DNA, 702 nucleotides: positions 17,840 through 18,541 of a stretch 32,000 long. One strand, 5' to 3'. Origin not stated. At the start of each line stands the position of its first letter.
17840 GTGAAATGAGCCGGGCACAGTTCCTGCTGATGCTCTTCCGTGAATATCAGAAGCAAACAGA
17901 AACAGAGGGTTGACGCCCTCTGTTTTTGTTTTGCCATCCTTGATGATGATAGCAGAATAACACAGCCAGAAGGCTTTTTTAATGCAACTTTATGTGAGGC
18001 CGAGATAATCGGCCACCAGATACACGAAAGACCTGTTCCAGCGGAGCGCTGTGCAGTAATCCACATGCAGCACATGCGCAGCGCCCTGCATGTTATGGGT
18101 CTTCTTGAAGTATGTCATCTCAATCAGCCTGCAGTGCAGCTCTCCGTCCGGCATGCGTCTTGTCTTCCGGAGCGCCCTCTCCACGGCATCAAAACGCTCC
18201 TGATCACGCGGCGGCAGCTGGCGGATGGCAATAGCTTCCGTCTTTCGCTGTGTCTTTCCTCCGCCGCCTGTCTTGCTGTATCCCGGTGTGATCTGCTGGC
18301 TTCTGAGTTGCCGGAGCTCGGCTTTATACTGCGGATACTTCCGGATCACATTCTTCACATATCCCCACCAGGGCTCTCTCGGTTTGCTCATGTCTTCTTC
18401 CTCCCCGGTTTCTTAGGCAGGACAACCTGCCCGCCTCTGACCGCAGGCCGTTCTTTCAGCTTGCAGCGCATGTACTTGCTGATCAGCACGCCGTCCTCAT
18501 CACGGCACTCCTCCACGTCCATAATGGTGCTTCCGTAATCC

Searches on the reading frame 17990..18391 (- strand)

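Call 31: search_protein_families(library=ncbifam, proteins=[window:17990-18391:-], max_evalue=0.01)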
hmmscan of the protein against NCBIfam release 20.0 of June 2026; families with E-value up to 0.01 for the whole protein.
window:17990-18391:- (133 aa): 1 family
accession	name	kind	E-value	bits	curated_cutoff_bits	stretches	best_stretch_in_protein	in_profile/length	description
TIGR01636.1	phage_rinA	subfamily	9.3e-08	32.3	31.9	1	11-131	8-133/134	phage transcriptional regulator, RinA family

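Call 32: search_protein_families(library=phrogs, proteins=[window:17990-18391:-], max_evalue=0.001)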
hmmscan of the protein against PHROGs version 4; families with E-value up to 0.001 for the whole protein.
window:17990-18391:- (133 aa): 2 families
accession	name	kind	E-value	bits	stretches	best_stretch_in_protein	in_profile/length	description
phrog_248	-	transcription regulation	7.6e-09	36.9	1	12-131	25-138/161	transcriptional activator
phrog_36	-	transcription regulation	1.5e-06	28.9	1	11-131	55-188/220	transcriptional regulator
